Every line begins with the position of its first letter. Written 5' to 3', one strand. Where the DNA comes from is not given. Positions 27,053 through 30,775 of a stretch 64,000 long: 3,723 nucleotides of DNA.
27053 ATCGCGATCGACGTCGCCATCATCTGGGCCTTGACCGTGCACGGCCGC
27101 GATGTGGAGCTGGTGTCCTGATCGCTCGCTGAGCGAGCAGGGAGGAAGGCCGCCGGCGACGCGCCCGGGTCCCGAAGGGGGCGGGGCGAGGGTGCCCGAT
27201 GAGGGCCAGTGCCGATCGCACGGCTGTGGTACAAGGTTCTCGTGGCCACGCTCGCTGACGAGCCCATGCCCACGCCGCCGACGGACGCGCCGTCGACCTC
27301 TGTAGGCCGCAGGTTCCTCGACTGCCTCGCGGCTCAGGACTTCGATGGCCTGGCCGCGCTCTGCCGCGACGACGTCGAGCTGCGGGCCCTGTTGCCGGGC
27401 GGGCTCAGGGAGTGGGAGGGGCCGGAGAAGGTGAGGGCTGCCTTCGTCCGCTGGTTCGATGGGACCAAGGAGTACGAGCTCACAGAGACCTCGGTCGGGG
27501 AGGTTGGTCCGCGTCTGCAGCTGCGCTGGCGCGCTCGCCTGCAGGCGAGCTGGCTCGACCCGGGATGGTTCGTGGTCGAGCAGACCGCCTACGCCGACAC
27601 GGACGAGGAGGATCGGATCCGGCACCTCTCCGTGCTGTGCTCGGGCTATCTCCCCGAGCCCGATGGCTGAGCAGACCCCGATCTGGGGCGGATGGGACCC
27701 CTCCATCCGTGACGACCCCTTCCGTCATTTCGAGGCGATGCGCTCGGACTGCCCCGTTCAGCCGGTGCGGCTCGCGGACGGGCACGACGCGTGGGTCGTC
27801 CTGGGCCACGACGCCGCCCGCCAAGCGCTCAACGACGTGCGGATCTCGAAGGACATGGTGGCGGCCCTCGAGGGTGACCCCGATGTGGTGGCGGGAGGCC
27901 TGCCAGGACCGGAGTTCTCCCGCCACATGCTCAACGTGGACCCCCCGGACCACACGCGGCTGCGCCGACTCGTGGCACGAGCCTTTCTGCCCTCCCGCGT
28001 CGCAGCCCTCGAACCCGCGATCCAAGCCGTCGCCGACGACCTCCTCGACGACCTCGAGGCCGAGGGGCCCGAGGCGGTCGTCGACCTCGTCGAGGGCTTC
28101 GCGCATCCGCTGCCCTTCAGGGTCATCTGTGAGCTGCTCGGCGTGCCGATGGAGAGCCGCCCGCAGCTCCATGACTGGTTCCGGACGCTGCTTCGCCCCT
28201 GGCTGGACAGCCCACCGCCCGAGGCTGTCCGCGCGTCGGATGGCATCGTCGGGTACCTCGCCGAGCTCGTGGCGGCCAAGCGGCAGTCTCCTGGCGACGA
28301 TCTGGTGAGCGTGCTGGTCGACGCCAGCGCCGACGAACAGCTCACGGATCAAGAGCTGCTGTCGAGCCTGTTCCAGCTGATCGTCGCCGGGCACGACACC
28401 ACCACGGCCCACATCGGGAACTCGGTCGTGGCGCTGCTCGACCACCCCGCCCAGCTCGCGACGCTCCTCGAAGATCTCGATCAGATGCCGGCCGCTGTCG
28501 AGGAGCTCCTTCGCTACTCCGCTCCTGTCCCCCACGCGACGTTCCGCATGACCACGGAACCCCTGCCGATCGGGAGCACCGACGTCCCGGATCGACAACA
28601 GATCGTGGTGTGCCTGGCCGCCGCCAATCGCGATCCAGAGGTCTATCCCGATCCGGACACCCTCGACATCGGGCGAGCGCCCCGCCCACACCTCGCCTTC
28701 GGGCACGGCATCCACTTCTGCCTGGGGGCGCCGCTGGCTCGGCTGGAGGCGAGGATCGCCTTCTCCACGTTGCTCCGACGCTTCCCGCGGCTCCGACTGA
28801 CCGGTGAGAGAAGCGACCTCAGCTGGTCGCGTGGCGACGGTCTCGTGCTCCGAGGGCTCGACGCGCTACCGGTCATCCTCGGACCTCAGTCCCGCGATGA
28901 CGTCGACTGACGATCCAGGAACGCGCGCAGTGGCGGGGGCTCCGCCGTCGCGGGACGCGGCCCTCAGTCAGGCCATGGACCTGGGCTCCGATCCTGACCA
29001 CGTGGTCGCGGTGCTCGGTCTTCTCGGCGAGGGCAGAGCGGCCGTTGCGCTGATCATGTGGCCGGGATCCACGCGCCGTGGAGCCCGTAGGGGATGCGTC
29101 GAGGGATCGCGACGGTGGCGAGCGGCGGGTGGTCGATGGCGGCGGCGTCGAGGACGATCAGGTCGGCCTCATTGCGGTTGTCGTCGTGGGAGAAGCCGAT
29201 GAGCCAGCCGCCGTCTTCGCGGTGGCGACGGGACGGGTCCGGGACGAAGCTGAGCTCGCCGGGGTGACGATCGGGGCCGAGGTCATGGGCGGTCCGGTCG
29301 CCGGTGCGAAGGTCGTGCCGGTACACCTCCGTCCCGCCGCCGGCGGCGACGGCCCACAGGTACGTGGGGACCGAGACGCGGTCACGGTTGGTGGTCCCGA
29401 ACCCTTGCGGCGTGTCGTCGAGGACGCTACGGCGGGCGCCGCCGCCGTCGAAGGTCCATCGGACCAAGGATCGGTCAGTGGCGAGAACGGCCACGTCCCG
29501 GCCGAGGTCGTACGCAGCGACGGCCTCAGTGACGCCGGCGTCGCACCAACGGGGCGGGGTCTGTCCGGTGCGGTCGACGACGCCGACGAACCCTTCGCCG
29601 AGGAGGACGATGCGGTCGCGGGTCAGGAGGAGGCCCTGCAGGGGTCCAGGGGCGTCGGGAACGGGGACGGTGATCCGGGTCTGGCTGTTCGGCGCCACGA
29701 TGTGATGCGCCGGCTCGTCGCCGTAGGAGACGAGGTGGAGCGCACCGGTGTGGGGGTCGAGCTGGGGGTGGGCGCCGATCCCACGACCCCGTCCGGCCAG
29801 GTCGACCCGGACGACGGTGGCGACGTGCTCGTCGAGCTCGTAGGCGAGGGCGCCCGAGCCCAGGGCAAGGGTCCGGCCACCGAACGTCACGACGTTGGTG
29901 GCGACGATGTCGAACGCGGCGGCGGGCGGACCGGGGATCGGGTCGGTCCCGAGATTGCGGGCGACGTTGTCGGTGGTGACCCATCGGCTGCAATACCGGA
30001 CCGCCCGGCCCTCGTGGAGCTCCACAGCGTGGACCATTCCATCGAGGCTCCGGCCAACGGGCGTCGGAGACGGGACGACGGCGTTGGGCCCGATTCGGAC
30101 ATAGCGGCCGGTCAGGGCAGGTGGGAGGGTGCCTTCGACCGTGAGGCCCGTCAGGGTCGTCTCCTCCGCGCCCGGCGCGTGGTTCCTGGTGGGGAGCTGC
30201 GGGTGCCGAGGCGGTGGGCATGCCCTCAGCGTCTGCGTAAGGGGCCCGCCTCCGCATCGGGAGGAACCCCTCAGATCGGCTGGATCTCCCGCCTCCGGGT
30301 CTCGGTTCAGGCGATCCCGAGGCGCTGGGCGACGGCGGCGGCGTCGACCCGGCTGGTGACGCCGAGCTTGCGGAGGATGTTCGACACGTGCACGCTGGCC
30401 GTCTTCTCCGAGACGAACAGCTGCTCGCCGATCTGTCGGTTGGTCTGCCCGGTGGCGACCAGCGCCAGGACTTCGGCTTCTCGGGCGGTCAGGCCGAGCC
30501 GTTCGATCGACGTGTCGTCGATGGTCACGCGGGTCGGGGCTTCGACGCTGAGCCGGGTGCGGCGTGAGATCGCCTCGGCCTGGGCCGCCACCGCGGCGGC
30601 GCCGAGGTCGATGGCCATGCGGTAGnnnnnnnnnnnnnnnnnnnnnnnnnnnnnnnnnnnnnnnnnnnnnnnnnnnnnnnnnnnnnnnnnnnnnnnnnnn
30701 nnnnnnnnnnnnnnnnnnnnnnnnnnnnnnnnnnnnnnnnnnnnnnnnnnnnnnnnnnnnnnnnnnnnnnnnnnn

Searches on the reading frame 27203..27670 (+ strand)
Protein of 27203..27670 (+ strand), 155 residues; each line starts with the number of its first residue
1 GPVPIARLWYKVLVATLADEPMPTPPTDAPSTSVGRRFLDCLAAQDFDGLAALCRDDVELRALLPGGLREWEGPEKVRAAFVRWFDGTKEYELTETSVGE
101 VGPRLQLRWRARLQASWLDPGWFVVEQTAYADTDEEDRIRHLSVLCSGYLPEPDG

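Call 41: search_protein_families(library=pfam, proteins=[window:27203-27670:+], max_evalue=0.01)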
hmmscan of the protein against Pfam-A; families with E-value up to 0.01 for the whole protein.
window:27203-27670:+ (155 aa): 3 families
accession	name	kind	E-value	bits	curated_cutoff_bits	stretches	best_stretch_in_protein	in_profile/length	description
PF12680.13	SnoaL_2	-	3.6e-09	37.6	27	1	36-114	2-76/102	SnoaL-like domain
PF07366.18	SnoaL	-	0.0009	19.5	28.4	1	35-111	4-77/126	SnoaL-like polyketide cyclase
PF14534.12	DUF4440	-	0.0052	17.7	25.2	1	34-114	4-80/107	Domain of unknown function (DUF4440)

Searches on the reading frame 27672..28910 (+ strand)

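Call 41: search_protein_families(library=pfam, proteins=[window:27672-28910:+], max_evalue=0.01)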
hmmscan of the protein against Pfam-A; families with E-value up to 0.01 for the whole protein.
window:27672-28910:+ (412 aa): 1 family
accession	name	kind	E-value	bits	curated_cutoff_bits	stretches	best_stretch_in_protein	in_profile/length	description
PF00067.27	p450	-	1.6e-35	123.2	22.8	1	72-371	73-432/462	Cytochrome P450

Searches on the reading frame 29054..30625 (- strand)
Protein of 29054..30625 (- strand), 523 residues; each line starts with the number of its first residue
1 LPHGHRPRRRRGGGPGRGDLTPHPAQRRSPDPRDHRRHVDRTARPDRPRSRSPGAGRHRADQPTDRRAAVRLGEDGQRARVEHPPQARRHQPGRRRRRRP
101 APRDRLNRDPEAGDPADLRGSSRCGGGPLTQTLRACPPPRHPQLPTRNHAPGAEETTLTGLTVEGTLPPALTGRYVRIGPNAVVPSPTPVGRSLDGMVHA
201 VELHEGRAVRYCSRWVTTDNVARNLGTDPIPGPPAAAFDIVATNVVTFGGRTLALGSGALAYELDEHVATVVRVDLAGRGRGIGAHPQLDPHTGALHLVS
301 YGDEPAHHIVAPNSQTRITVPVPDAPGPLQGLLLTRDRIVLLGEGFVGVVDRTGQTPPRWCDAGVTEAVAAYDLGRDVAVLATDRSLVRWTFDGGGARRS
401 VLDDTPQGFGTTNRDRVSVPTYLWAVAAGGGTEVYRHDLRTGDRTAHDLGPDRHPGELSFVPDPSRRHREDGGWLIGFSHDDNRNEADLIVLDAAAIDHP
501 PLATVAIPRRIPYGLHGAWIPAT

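Call 41: search_protein_families(library=pfam, proteins=[window:29054-30625:-], max_evalue=0.01)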
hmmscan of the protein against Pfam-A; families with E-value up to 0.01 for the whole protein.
window:29054-30625:- (523 aa): 1 family
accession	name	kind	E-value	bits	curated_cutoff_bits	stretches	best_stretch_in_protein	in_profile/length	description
PF03055.21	RPE65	-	1.9e-50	172.8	27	2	384-521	322-469/469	Retinal pigment epithelial membrane protein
